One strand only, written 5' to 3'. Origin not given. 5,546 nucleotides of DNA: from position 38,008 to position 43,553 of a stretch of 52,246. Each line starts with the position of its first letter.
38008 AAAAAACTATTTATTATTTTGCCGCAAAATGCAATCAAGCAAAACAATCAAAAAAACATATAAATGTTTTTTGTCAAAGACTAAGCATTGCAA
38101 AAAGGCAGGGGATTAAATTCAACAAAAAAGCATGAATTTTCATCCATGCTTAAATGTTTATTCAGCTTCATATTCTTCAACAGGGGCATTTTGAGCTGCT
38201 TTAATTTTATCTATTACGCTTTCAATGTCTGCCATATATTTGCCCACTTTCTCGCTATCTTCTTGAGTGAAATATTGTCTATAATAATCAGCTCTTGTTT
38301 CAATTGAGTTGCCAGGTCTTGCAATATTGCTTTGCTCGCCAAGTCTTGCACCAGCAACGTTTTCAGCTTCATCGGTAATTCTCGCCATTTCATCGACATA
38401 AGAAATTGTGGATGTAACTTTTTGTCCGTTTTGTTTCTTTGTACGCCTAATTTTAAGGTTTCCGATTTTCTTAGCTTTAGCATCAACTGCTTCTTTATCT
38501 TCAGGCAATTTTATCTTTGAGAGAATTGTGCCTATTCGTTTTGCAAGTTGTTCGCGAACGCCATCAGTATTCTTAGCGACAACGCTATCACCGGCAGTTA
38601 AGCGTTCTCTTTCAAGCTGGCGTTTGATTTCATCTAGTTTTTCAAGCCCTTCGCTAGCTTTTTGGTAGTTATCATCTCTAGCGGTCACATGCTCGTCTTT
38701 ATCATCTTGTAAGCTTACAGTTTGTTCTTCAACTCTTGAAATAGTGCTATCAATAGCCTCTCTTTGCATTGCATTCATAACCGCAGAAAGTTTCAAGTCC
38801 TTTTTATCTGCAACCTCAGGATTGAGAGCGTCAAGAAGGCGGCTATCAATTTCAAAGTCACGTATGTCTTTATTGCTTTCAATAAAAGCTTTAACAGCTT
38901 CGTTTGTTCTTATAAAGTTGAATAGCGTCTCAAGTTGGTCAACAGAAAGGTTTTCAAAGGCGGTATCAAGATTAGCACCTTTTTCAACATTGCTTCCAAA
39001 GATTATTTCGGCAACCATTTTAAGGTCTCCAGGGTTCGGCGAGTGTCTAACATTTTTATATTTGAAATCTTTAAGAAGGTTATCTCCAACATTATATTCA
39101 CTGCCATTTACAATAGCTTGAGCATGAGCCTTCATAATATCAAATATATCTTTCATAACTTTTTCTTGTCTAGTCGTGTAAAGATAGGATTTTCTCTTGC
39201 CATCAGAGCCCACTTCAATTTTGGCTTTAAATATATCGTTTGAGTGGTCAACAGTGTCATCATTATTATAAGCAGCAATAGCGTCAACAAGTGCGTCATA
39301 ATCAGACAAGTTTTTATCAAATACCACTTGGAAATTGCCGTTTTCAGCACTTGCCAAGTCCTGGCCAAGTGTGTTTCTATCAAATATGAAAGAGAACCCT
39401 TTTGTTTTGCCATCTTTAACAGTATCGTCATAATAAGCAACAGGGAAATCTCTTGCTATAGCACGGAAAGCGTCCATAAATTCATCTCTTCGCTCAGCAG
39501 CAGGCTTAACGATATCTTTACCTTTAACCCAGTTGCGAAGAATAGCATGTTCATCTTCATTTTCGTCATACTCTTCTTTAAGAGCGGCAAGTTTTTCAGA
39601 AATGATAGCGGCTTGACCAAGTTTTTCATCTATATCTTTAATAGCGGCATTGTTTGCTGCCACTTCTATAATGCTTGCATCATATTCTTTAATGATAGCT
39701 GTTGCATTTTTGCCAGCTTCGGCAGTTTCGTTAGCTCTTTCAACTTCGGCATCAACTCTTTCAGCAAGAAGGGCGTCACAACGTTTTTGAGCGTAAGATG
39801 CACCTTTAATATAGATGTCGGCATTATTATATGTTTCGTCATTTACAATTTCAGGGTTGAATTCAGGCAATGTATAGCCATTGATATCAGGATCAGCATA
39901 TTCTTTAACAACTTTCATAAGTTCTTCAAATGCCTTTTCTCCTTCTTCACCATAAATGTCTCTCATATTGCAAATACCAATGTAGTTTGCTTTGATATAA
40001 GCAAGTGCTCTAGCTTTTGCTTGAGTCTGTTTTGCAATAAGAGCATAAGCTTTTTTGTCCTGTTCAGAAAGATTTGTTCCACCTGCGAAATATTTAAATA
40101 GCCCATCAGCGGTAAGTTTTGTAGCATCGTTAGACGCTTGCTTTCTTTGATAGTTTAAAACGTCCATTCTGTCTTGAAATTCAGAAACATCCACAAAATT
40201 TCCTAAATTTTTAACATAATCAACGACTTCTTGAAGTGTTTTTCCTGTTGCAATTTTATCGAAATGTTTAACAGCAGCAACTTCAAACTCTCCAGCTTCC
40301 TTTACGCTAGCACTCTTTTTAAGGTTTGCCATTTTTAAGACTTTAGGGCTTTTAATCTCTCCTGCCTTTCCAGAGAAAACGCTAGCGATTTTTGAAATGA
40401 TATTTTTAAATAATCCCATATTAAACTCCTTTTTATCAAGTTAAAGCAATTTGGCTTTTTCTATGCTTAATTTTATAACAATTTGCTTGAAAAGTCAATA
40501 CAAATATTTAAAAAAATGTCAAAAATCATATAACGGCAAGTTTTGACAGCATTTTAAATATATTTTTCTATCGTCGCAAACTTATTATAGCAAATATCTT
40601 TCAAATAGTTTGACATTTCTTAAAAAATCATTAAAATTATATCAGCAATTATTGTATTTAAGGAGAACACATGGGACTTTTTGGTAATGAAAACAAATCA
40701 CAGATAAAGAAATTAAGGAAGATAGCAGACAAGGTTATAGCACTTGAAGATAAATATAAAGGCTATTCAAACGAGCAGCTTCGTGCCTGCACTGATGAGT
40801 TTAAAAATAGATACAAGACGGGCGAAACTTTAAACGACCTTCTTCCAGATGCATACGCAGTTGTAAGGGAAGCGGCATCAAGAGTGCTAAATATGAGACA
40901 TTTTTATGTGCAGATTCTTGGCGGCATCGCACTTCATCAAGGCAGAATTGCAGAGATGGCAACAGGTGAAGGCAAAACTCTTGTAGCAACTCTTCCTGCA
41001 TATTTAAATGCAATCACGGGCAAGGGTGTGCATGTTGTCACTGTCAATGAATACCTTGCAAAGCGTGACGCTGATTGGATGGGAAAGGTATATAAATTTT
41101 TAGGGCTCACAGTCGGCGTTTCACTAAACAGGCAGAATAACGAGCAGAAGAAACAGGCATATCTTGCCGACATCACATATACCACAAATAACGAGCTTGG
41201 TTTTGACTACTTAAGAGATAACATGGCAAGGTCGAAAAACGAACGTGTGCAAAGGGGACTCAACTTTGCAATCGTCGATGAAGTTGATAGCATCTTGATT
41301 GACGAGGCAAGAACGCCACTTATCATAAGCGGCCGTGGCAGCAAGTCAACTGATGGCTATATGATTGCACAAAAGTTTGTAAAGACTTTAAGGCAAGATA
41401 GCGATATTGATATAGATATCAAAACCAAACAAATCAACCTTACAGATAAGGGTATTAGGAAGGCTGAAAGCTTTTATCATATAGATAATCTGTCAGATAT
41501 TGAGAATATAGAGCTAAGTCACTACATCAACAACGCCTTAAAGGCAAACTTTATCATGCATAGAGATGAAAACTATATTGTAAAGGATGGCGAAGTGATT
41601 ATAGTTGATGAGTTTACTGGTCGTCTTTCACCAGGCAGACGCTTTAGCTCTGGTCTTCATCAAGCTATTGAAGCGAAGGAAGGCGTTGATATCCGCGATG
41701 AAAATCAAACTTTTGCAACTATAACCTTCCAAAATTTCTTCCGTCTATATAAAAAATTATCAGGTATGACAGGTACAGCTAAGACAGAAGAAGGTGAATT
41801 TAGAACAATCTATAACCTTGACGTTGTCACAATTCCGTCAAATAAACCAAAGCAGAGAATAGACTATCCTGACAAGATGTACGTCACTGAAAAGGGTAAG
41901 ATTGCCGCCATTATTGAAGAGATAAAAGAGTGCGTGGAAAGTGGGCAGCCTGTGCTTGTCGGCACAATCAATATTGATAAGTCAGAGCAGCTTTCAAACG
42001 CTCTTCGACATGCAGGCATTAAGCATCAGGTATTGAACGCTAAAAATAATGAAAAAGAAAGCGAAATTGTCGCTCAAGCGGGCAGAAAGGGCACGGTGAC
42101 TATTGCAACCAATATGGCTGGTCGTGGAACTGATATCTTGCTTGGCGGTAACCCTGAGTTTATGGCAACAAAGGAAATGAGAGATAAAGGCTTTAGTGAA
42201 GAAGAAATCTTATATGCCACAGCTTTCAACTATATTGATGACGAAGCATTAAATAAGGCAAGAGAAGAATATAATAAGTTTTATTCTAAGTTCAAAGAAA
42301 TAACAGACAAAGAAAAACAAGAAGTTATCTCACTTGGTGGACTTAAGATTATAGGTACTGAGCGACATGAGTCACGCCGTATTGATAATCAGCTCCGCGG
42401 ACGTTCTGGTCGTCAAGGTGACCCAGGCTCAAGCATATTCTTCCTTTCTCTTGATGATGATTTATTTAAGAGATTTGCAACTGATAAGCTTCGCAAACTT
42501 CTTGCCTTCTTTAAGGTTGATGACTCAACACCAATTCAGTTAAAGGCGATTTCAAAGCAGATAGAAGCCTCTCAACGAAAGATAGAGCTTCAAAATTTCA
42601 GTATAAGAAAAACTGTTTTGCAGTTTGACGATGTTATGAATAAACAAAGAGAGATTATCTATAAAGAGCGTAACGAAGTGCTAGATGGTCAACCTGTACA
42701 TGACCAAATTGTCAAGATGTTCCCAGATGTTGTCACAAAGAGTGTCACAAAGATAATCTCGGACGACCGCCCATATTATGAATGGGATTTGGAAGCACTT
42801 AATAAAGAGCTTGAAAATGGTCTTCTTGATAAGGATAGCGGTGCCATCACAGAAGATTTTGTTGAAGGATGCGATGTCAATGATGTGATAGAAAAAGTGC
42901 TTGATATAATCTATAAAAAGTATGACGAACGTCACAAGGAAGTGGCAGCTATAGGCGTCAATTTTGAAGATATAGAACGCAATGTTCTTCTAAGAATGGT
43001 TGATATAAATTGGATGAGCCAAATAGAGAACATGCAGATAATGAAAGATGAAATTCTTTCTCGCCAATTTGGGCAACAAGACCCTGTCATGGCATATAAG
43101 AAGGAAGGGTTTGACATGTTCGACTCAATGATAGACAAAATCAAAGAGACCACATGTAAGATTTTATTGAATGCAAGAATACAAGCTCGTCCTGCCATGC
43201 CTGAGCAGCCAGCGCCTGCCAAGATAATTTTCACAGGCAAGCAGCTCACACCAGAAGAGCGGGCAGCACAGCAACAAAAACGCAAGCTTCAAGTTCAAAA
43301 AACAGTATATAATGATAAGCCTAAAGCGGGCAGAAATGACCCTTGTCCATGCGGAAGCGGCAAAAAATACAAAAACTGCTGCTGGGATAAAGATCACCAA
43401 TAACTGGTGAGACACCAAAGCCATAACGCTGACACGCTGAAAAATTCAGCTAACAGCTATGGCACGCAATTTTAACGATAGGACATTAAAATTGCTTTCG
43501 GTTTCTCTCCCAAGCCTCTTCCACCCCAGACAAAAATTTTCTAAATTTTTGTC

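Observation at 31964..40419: Two adjacent orphan genes (753 aa and ~1975 aa): a large membrane-tethered, apparently cytoplasm-facing module of unknown function, divergent from secA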

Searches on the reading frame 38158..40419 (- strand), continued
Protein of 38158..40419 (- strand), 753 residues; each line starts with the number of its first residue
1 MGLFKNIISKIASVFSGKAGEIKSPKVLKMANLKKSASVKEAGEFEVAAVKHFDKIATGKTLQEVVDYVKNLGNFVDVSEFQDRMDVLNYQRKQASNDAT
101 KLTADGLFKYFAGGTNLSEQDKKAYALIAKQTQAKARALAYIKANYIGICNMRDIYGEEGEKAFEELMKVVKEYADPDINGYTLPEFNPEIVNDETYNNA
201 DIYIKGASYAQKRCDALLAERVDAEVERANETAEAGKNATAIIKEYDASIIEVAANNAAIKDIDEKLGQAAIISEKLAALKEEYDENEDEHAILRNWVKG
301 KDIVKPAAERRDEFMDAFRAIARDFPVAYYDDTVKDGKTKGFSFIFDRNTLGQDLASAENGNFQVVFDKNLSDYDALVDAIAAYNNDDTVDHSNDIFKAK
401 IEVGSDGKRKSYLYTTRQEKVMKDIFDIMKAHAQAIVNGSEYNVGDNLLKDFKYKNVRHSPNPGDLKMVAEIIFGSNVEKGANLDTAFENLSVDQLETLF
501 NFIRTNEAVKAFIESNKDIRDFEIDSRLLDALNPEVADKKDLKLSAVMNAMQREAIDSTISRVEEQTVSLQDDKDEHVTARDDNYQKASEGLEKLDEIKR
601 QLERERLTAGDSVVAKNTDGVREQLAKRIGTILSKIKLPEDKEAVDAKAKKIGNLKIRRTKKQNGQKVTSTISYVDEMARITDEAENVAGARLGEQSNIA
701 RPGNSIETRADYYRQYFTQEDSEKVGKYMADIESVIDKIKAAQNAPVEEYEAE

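Call 78: find_encoding_contigs(protein=P0014, flank=10000, max_places=1)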
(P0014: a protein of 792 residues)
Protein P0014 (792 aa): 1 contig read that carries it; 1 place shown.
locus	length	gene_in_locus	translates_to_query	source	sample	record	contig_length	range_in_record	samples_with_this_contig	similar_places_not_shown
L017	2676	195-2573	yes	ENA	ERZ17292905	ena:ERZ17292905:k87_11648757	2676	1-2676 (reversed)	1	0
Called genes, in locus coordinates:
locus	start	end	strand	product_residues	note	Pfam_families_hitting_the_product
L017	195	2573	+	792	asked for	-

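Call 79: search_protein_families(library=padloc, proteins=[window:38158-40419:-], max_evalue=1)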
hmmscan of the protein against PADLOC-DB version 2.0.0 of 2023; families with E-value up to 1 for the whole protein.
window:38158-40419:- (753 aa): 0 families

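Call 93: find_encoding_contigs(protein=P0016, flank=10000, max_places=1)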
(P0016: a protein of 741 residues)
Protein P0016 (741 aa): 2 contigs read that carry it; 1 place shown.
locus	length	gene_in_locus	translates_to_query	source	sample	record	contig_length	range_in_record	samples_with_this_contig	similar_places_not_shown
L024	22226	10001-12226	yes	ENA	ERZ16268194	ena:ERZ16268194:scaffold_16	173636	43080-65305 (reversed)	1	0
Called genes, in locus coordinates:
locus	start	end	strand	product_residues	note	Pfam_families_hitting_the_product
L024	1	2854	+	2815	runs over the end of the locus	-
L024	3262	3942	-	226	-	PF00687:Ribosomal_L1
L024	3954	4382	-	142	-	PF03946:Ribosomal_L11_N, PF00298:Ribosomal_L11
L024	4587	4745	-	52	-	-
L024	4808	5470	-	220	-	PF02357:NusG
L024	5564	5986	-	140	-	-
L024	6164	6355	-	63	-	-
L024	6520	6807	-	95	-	PF15919:HicB_lk_antitox (weak), PF15970:HicB-like_2 (weak)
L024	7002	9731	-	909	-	PF07517:SecA_DEAD, PF00270:DEAD, PF01043:SecA_PP_bind, PF21090:P-loop_SecA, PF07516:SecA_SW, PF02810:SEC-C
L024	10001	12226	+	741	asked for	-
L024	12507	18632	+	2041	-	-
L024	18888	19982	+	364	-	PF01926:MMR_HSR1, PF02421:FeoB_N, PF06071:YchF-GTPase_C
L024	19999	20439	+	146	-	PF00636:Ribonuclease_3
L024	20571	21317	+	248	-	PF08032:SpoU_sub_bind, PF00588:SpoU_methylase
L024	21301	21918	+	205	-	PF12645:HTH_16 (faint), PF04542:Sigma70_r2, PF00196:GerE (weak)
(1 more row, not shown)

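Call 94: find_encoding_contigs(protein=P0018, flank=10000, max_places=1)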
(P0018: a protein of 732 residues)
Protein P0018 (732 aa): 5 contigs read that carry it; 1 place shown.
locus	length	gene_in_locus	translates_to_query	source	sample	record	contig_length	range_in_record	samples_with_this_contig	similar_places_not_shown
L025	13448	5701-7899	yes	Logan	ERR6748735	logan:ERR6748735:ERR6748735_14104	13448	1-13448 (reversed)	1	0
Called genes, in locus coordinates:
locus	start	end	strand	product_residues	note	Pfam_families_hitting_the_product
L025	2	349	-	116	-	?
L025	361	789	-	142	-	PF03946:Ribosomal_L11_N, PF00298:Ribosomal_L11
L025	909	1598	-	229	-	PF02357:NusG, PF23284:KOW2_Spt5 (faint)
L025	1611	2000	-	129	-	-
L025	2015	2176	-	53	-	PF00471:Ribosomal_L33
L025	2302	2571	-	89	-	PF15919:HicB_lk_antitox (weak), PF15970:HicB-like_2 (weak)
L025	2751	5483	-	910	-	PF07517:SecA_DEAD, PF00270:DEAD, PF01043:SecA_PP_bind, PF21090:P-loop_SecA, PF07516:SecA_SW, PF02810:SEC-C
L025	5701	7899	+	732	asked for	-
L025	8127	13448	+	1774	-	?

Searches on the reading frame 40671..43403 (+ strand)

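Call 7: search_protein_families(library=pfam, proteins=[window:40671-43403:+], max_evalue=0.001)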
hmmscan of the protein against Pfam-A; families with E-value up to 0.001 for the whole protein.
window:40671-43403:+ (910 aa): 6 families
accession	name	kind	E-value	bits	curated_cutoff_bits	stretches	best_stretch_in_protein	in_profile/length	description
PF07517.20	SecA_DEAD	-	6.4e-131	436.3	24.6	1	3-378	4-290/290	SecA DEAD-like domain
PF21090.3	P-loop_SecA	-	2.3e-87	292.3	27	1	394-618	2-204/205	SecA P-loop domain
PF07516.18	SecA_SW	-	2.2e-57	194.8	26.7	1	621-835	1-199/200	SecA Wing and Scaffold domain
PF01043.26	SecA_PP_bind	-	1.3e-40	138.8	23.5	1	226-334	2-110/110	SecA preprotein cross-linking domain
PF02810.21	SEC-C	-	2.1e-09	37.5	20.4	1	888-905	1-18/19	SEC-C motif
PF00270.35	DEAD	-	8.1e-08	32.6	26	1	93-210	18-131/167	DEAD/DEAH box helicase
